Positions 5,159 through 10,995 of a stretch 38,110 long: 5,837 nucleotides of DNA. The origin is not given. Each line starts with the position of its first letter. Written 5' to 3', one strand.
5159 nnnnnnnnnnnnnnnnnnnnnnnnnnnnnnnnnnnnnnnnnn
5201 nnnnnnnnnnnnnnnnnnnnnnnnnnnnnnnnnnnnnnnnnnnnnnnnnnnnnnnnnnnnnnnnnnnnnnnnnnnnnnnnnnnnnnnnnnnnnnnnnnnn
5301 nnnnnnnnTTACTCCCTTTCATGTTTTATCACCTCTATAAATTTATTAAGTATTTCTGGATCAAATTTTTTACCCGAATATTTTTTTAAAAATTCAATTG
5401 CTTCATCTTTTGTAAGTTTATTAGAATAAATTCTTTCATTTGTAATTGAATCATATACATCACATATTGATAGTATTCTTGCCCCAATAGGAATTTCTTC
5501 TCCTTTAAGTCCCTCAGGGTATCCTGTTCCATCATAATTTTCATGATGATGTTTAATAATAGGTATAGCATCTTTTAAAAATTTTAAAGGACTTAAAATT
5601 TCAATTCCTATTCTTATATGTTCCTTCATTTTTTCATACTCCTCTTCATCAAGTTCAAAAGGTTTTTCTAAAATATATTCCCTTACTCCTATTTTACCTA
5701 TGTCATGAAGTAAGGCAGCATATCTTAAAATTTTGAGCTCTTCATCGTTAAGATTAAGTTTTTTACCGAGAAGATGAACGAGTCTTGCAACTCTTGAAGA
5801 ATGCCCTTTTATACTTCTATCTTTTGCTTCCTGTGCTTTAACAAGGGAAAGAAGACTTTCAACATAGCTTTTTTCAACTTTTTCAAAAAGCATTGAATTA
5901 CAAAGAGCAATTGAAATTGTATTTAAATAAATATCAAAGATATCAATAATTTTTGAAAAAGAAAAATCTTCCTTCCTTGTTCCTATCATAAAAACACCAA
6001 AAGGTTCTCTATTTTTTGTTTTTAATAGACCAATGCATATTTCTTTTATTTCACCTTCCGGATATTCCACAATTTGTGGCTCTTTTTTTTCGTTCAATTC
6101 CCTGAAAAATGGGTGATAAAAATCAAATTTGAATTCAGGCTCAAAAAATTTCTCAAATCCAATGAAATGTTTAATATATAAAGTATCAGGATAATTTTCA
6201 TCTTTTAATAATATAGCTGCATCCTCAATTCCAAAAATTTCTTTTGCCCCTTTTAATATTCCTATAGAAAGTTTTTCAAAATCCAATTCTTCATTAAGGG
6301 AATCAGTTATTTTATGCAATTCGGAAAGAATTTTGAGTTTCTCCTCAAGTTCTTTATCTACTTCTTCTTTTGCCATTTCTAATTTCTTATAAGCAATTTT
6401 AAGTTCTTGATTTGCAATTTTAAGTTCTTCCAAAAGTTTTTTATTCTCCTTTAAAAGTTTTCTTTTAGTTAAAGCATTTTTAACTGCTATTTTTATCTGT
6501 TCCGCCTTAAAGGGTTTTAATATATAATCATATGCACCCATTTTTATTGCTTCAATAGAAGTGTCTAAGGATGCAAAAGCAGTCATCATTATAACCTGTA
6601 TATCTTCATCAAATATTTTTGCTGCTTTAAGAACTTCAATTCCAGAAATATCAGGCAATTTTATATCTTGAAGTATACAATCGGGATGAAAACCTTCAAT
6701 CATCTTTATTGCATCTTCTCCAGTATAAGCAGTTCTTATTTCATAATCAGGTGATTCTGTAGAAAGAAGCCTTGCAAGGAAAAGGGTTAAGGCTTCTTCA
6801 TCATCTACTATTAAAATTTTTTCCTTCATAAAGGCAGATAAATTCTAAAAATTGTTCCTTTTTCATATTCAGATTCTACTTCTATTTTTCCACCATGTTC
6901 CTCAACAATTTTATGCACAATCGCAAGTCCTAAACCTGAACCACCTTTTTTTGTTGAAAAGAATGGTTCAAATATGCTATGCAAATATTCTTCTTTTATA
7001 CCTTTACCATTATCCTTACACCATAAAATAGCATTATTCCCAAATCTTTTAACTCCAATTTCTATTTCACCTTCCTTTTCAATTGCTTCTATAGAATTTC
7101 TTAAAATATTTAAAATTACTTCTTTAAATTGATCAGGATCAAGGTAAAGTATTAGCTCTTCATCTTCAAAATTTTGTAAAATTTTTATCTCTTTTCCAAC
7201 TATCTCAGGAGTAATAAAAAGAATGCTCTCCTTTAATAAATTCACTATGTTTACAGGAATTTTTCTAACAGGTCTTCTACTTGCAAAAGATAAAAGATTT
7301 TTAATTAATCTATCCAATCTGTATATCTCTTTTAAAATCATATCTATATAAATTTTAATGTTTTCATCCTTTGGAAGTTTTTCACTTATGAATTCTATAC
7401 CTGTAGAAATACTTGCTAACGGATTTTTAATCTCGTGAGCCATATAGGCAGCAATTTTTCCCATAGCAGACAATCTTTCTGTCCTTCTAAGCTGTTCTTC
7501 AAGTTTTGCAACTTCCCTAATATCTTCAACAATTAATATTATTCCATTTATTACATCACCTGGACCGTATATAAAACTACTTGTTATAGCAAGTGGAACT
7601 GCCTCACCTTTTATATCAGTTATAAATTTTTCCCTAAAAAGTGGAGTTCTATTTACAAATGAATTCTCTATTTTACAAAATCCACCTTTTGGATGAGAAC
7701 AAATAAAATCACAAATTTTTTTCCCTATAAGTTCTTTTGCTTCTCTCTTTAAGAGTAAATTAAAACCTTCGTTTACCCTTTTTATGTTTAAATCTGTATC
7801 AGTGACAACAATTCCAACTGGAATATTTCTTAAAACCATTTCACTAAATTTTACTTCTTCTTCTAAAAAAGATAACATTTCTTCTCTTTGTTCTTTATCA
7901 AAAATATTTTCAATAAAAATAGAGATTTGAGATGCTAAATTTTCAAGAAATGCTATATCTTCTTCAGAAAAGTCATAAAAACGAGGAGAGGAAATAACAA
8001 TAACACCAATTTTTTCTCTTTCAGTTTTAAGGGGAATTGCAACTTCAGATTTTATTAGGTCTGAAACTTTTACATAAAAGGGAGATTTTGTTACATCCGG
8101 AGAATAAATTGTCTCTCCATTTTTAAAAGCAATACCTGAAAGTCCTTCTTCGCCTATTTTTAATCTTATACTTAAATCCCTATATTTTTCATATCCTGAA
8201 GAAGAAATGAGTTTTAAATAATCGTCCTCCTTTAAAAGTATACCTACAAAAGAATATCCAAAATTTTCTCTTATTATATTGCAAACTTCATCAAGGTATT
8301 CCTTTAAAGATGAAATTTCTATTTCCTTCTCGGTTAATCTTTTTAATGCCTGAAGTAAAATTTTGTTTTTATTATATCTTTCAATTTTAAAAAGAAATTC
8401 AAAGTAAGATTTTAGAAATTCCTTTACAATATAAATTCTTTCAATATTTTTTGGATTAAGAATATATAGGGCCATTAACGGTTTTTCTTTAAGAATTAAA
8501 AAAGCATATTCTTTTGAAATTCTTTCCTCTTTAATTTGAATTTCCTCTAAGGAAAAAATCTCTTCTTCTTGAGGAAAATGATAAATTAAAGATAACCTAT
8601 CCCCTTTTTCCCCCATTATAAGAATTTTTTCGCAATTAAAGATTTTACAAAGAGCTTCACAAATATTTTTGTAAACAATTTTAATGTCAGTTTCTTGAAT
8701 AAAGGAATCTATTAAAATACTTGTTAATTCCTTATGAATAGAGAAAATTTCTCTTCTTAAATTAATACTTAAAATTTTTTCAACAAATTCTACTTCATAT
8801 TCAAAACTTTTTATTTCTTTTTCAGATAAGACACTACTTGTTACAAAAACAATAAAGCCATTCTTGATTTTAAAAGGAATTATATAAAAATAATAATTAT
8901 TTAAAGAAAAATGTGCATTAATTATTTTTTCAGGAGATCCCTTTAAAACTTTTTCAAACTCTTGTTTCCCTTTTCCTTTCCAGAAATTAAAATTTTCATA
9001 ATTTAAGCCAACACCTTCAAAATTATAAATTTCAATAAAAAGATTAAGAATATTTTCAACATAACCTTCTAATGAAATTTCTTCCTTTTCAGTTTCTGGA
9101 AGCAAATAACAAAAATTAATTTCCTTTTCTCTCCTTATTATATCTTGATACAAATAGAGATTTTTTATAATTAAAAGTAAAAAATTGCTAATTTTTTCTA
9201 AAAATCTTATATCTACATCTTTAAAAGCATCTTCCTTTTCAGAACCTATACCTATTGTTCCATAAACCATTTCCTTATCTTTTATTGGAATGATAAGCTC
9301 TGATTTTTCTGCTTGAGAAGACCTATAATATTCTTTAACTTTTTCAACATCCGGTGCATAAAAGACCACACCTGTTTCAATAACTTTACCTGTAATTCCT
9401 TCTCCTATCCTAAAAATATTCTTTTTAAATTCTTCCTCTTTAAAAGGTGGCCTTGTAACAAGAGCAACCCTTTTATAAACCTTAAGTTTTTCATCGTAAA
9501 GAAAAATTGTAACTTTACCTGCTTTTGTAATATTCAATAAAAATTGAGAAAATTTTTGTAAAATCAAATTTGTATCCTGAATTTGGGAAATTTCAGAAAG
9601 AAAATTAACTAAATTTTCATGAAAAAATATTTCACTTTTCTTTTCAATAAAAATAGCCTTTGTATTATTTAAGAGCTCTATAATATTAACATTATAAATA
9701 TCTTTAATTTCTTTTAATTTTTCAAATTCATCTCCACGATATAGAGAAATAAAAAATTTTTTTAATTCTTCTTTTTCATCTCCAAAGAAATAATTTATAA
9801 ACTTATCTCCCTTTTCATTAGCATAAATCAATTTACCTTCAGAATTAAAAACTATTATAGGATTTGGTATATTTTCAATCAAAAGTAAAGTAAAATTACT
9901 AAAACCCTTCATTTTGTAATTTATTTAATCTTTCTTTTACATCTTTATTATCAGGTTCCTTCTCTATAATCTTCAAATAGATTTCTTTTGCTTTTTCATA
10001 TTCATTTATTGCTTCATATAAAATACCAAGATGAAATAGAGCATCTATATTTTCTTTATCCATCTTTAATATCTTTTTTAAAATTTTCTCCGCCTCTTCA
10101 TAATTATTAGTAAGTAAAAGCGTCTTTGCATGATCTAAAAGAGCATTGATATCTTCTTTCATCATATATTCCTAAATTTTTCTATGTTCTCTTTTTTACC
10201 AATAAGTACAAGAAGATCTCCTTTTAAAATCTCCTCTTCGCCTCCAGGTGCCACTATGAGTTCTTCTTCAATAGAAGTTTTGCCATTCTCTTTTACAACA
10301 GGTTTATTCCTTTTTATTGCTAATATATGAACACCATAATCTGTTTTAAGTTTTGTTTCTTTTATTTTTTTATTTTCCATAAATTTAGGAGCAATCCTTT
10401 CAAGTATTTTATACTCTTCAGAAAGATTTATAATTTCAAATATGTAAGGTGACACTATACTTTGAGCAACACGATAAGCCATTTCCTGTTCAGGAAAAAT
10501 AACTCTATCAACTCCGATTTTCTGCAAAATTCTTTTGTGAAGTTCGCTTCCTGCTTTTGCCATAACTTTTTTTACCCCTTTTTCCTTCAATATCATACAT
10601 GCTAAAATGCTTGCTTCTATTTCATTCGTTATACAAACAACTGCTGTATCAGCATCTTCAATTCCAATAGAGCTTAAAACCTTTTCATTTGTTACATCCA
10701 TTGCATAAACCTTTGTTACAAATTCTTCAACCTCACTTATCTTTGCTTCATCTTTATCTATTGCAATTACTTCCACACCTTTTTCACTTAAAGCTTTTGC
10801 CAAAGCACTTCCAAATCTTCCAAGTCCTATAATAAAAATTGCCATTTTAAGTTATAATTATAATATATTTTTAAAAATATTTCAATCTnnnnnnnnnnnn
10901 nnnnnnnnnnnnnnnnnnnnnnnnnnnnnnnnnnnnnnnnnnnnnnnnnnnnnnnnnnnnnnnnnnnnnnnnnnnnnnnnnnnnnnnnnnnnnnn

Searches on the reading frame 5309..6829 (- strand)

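Call 58: search_protein_families(library=pfam, proteins=[window:5309-6829:-], max_evalue=0.00001)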
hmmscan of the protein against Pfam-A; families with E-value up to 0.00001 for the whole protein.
window:5309-6829:- (506 aa): 3 families
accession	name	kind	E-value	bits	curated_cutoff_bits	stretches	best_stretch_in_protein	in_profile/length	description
PF13487.12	HD_5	-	5.7e-41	140.5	27.2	1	335-493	9-170/170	HD domain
PF00072.30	Response_reg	-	1.9e-26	92.9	30.2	1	5-116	1-110/111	Response regulator receiver domain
PF01966.28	HD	-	7.4e-24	84.7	22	1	342-460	3-114/116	HD domain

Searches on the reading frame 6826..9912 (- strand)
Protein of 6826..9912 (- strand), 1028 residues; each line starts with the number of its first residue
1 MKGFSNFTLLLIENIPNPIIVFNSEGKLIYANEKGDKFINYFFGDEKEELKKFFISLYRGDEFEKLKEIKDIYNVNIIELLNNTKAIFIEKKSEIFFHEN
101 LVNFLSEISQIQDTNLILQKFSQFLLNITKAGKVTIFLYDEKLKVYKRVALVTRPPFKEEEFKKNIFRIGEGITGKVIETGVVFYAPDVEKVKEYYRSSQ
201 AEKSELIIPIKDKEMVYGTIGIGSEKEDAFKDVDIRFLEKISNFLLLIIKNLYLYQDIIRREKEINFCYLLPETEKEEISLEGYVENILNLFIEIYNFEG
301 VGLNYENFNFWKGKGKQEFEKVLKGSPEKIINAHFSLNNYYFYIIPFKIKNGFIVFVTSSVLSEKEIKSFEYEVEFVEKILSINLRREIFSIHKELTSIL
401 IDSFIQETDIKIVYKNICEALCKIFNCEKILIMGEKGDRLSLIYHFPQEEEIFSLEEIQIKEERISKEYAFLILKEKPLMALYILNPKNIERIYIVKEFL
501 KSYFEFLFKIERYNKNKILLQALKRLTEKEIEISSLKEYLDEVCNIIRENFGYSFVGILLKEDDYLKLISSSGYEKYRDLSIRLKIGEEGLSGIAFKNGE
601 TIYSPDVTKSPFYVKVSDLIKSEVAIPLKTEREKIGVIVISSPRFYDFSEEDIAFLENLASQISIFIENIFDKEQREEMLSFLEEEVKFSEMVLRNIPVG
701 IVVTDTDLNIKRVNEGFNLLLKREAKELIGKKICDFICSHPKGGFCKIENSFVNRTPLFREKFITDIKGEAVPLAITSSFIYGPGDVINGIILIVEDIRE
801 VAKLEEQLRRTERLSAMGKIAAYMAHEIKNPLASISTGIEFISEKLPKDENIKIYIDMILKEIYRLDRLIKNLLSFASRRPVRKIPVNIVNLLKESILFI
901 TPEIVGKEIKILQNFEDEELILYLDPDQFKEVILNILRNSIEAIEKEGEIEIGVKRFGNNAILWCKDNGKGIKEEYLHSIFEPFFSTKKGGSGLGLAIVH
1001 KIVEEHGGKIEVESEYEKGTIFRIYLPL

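Call 58: search_protein_families(library=pfam, proteins=[window:6826-9912:-], max_evalue=0.00001)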
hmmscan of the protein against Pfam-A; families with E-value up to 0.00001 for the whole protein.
window:6826-9912:- (1028 aa): 11 families
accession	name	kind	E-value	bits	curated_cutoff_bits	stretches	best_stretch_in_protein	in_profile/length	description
PF13185.12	GAF_2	-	6.8e-30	104.5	28.6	2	535-668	3-136/136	GAF domain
PF02518.31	HATPase_c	-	5.2e-26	91.7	26.4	1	925-1028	2-109/111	Histidine kinase-, DNA gyrase B-, and HSP90-like ATPase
PF13492.12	GAF_3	-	2.1e-21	77.1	27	1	535-669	1-129/129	GAF domain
PF01590.32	GAF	-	3.4e-18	66.9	22.4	1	536-665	2-131/133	GAF domain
PF00512.31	HisKA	-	8e-14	51.9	26.9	1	817-879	2-63/66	His Kinase A (phospho-acceptor) domain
PF13426.13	PAS_9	-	7.1e-11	42.7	27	1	698-800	1-103/103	PAS domain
PF00989.32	PAS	-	2.5e-09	37.6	22.6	0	693-798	6-113/113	PAS fold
PF13188.13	PAS_8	-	2.2e-08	34.2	21.8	0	691-732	4-45/65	PAS domain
PF08448.16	PAS_4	-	6.5e-08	33.2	23.1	0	694-801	1-108/110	PAS fold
PF14501.12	HATPase_c_5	-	3.6e-06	27.3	22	0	930-1015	7-91/102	GHKL domain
PF24820.1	Diguanyl_cycl_sensor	-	8.7e-06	26.1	28.1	0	700-744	8-52/109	Diguanylate cyclase-like sensor domain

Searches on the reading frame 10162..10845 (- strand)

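Call 58: search_protein_families(library=pfam, proteins=[window:10162-10845:-], max_evalue=0.00001)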
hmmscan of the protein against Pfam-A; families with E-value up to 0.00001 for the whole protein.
window:10162-10845:- (227 aa): 4 families
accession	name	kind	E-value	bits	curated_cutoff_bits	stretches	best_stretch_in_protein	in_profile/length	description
PF02254.24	TrkA_N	-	3e-30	105.4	23.8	1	3-118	1-116/116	TrkA-N domain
PF02080.26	TrkA_C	-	1.4e-12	47.8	27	1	157-227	13-69/71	TrkA-C domain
PF03721.20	UDPG_MGDP_dh_N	-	6.3e-07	29.6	27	1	1-51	1-51/187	UDP-glucose/GDP-mannose dehydrogenase family, NAD binding domain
PF03446.21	NAD_binding_2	-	3.7e-06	27.5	21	0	3-95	2-83/161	NAD binding domain of 6-phosphogluconate dehydrogenase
